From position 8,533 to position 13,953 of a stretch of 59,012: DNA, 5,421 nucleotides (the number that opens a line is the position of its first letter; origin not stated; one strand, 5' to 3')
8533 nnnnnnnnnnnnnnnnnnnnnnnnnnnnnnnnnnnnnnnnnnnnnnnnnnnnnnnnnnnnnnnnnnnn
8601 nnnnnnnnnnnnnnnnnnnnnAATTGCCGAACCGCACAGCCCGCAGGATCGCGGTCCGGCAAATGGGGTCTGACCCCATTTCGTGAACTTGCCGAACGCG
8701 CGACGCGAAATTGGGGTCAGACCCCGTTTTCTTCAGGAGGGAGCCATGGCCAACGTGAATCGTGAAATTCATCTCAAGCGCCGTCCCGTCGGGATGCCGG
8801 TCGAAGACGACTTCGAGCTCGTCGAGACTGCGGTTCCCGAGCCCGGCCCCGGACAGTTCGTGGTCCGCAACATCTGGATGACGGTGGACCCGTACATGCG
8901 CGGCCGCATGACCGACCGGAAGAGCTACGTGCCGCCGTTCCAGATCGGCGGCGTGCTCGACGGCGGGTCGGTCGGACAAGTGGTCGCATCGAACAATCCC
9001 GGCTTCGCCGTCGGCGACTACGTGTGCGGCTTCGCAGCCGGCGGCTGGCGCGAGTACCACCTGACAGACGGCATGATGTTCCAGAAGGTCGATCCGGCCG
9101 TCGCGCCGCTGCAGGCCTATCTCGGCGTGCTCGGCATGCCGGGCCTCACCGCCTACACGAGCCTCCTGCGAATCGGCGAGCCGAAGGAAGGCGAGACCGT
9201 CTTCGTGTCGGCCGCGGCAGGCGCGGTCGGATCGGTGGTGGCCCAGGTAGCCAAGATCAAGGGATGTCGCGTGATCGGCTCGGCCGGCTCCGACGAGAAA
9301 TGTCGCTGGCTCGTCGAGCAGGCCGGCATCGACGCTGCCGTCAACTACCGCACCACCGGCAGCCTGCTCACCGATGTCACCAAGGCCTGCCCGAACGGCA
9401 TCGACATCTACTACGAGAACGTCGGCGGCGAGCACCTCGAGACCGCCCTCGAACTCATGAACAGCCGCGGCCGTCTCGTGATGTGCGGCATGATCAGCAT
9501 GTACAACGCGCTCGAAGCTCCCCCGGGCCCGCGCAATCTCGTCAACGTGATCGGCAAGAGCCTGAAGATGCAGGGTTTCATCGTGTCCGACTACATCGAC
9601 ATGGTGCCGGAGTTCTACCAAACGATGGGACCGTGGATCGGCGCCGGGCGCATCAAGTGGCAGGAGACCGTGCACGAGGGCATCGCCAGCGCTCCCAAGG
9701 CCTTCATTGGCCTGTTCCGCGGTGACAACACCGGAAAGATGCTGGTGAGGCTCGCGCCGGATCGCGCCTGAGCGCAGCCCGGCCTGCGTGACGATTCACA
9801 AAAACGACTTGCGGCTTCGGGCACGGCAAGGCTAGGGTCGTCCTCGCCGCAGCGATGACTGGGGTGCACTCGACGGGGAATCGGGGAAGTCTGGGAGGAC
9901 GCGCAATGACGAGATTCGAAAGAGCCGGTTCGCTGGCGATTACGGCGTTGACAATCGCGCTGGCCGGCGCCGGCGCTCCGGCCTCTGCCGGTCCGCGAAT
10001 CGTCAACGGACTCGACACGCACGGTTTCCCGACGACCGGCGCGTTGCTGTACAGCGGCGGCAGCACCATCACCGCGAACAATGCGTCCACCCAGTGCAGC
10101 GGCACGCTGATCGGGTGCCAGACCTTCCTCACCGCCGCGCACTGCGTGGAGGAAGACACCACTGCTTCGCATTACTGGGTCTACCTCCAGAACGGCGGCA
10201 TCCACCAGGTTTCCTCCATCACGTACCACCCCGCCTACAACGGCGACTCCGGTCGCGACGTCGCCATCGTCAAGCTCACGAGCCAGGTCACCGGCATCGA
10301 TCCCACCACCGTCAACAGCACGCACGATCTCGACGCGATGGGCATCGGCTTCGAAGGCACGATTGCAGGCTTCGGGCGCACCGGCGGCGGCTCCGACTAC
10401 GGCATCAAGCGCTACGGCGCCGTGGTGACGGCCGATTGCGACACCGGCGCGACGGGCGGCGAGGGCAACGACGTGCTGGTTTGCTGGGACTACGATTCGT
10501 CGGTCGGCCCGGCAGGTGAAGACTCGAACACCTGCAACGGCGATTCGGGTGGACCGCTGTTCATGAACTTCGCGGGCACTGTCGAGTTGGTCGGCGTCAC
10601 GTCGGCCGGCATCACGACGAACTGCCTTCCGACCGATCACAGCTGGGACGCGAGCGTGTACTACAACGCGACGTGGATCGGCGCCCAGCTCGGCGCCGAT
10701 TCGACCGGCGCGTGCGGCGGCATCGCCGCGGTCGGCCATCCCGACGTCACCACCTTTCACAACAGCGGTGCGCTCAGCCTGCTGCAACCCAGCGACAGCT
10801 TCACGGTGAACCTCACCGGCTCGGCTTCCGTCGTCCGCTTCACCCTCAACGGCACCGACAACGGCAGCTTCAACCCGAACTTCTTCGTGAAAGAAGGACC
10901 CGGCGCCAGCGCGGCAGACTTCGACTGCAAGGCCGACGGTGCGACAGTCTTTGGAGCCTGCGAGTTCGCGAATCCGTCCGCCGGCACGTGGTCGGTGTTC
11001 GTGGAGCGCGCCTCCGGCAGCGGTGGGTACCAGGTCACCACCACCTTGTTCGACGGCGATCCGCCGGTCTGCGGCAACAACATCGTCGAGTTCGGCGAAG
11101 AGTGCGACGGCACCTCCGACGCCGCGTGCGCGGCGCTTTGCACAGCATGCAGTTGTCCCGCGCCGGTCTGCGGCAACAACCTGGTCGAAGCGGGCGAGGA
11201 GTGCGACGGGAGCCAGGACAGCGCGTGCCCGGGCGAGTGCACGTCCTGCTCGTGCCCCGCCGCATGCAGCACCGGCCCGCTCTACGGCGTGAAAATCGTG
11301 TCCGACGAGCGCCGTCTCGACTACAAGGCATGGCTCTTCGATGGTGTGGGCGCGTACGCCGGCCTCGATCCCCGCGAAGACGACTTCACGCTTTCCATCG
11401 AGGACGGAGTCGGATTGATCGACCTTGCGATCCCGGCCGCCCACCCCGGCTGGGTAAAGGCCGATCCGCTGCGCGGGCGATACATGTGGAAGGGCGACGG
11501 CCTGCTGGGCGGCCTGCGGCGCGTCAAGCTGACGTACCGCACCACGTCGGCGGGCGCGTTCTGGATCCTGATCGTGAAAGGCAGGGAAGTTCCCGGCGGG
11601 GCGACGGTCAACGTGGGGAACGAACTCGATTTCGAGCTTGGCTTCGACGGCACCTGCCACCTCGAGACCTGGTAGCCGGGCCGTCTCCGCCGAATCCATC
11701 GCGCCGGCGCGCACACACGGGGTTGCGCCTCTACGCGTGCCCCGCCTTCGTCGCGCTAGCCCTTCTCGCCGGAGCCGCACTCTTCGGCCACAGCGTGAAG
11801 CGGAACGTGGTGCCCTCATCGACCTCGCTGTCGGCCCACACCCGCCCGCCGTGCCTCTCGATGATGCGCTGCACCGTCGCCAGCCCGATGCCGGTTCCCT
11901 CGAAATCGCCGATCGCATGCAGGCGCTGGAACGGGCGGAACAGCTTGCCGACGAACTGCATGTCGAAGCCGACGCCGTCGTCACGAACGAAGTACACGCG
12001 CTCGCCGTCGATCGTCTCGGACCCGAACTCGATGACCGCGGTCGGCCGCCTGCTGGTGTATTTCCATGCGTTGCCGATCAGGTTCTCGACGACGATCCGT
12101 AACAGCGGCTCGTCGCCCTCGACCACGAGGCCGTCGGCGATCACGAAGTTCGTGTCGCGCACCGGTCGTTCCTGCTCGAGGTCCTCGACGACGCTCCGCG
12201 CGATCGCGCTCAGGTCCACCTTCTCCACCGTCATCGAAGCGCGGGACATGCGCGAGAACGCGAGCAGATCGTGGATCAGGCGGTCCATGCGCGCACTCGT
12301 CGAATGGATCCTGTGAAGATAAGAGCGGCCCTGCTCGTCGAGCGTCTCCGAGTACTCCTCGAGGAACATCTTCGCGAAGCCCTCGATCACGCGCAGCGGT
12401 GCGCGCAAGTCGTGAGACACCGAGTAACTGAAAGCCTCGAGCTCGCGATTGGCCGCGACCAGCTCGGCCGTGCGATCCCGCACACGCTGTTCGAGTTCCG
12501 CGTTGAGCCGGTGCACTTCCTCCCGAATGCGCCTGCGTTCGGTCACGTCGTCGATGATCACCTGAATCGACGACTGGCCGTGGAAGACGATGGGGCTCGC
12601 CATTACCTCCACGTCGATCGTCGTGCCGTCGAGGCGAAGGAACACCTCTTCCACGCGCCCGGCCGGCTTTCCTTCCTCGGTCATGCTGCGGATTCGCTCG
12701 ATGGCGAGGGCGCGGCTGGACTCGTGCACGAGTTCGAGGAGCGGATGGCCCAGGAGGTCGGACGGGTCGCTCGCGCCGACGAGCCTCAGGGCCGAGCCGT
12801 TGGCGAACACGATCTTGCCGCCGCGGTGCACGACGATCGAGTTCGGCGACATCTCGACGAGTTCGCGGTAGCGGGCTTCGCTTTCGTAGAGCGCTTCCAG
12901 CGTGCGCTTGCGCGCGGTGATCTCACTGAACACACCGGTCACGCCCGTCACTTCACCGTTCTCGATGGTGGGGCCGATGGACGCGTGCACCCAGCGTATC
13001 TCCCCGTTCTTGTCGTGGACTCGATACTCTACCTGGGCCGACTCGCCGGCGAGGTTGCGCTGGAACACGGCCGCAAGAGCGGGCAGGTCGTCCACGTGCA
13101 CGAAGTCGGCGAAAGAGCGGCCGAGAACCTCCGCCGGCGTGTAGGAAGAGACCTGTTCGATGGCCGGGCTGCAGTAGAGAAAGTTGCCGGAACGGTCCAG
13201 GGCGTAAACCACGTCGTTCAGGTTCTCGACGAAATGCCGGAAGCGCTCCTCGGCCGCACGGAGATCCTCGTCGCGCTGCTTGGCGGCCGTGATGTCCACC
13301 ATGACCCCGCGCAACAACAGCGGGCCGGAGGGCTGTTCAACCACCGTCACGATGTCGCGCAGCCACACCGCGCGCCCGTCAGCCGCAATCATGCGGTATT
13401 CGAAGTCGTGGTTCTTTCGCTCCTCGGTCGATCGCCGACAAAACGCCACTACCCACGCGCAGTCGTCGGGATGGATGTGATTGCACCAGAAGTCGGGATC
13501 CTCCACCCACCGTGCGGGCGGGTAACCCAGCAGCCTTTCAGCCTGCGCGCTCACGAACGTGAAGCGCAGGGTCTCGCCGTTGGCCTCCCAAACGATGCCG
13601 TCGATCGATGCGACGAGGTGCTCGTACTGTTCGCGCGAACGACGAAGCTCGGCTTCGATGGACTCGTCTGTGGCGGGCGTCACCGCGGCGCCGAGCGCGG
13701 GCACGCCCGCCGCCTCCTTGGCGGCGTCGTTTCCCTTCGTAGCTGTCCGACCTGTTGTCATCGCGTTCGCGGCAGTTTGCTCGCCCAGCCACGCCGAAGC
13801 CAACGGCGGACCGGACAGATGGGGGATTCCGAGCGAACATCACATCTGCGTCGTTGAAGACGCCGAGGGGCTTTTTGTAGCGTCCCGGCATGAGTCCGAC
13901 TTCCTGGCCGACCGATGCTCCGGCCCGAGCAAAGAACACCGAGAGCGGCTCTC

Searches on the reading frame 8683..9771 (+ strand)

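Call 24: search_protein_families(library=pfam, proteins=[window:8683-9771:+], max_evalue=0.001)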
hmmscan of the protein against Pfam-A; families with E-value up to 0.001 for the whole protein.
window:8683-9771:+ (362 aa): 3 families
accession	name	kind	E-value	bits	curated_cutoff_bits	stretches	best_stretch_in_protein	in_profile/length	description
PF16884.10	ADH_N_2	-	2.4e-41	140.4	31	1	27-136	1-108/108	N-terminal domain of oxidoreductase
PF00107.32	ADH_zinc_N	-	5.5e-23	81.8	31.8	1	181-310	1-122/129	Zinc-binding dehydrogenase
PF13602.12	ADH_zinc_N_2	-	1.8e-08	35.8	27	1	215-355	2-134/134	Zinc-binding dehydrogenase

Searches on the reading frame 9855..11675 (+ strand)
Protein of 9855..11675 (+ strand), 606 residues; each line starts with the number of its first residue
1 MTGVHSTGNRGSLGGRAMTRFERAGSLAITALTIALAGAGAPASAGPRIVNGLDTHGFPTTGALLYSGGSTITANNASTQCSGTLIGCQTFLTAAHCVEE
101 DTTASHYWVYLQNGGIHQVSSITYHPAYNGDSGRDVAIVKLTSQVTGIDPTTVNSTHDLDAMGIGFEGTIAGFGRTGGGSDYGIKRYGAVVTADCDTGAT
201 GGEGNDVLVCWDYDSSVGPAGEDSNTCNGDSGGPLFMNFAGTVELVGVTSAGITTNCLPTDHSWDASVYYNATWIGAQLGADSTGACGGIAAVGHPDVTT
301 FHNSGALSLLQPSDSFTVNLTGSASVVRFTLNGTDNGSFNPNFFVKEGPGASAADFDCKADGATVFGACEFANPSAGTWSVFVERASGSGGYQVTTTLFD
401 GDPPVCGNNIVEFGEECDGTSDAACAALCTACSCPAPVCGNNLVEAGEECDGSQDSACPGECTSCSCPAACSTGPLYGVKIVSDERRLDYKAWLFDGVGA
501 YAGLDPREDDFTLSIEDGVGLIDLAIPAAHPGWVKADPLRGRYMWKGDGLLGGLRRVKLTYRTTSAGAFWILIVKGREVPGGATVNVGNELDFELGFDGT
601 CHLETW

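Call 12: search_protein_families(library=ncbifam, proteins=[window:9855-11675:+], max_evalue=0.00001)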
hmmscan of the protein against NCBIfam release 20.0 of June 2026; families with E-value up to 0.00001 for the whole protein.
window:9855-11675:+ (606 aa): 0 families

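Call 24: search_protein_families(library=pfam, proteins=[window:9855-11675:+], max_evalue=0.001)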
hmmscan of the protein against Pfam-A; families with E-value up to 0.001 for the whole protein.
window:9855-11675:+ (606 aa): 3 families
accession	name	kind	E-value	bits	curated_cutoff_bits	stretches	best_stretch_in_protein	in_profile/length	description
PF00089.32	Trypsin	-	1.3e-23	84.4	20.6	1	57-274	11-219/220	Trypsin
PF13365.12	Trypsin_2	-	1.4e-06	29.6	27.6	1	81-242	1-140/144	Trypsin-like peptidase domain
PF04151.21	PPC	-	1.5e-05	26.2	25.9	1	313-381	2-66/70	Bacterial pre-peptidase C-terminal domain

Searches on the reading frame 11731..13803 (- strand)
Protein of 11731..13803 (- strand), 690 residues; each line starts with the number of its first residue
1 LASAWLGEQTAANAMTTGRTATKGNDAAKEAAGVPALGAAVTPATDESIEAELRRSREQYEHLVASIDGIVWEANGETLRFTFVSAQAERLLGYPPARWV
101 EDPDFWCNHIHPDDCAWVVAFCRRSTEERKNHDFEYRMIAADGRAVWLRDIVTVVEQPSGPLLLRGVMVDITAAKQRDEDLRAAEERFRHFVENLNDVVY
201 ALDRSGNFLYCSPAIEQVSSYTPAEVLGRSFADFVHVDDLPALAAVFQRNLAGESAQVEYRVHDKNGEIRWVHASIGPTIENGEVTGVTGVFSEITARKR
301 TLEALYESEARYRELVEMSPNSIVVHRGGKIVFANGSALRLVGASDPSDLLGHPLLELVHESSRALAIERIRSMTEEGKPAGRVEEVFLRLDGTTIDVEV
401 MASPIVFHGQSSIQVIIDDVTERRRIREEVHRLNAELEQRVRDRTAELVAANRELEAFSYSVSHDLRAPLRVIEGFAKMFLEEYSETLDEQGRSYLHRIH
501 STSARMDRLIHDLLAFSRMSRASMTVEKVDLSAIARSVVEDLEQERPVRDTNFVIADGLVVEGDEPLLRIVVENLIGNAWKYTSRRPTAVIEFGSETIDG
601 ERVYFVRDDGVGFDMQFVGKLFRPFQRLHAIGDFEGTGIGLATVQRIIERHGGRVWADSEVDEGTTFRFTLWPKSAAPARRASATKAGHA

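Call 12: search_protein_families(library=ncbifam, proteins=[window:11731-13803:-], max_evalue=0.00001)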
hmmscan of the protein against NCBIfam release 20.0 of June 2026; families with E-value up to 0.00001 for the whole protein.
window:11731-13803:- (690 aa): 75 families (the best 25 are shown)
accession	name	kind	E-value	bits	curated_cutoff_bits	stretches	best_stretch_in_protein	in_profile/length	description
NF047465.1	hybrid_HK_LvrA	exception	2e-68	231.2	1200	1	444-671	589-816/819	hybrid histidine kinase/response regulator LvrA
TIGR00229.1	sensory_box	domain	3.4e-57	192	22.9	3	183-305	2-126/126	PAS domain S-box protein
NF047874.1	MASE3_PAS_HK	subfamily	4.1e-55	187.8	560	1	294-671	249-623/655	MASE3 domain-containing sensor histidine kinase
NF046044.1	PnpS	equivalog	6.1e-45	153.9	400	1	458-671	173-389/390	two-component system histidine kinase PnpS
NF041777.1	sens_FixL_Rhizob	equivalog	5.3e-43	147.4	850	2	244-671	56-479/485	sensor protein FixL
NF008468.0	PRK11360.1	equivalog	1.3e-42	146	646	2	323-672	282-607/616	two-component system sensor histidine kinase AtoS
NF041880.1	EPS_EpsF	equivalog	2.9e-42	144.8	900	2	445-668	264-486/492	response regulator EpsF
TIGR02966.1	phoR_proteo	equivalog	5.2e-41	140.7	334.2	1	457-671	116-333/333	phosphate regulon sensor histidine kinase PhoR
NF045595.1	HK_scytonemin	equivalog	2.9e-40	138.3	865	1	279-671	251-633/637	scytonemin biosynthesis sensor histidine kinase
NF052573.1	HisKinEspAMyxo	equivalog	1.3e-36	125.9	1400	2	232-672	178-610/755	serine histidine kinase EspA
NF053781.1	cdiGMPphdstlr2612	equivalog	3.5e-34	117.7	1600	2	53-237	582-766/1268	Tlr1612 family c-di-GMP phosphodiesterase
NF033092.0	HK_WalK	equivalog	5.9e-34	117.6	725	1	452-671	369-592/594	cell wall metabolism sensor histidine kinase WalK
NF008235.0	PRK11006.1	equivalog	2.8e-30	105.5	390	1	457-672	206-422/431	phosphate regulon sensor histidine kinase PhoR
TIGR02956.1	TMAO_torS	equivalog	4.1e-28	98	676.5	1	426-684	436-693/967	TMAO reductase system sensor histidine kinase/response regulator TorS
NF006800.0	PRK09303.1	equivalog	1.1e-27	97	342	1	428-671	125-375/383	histidine kinase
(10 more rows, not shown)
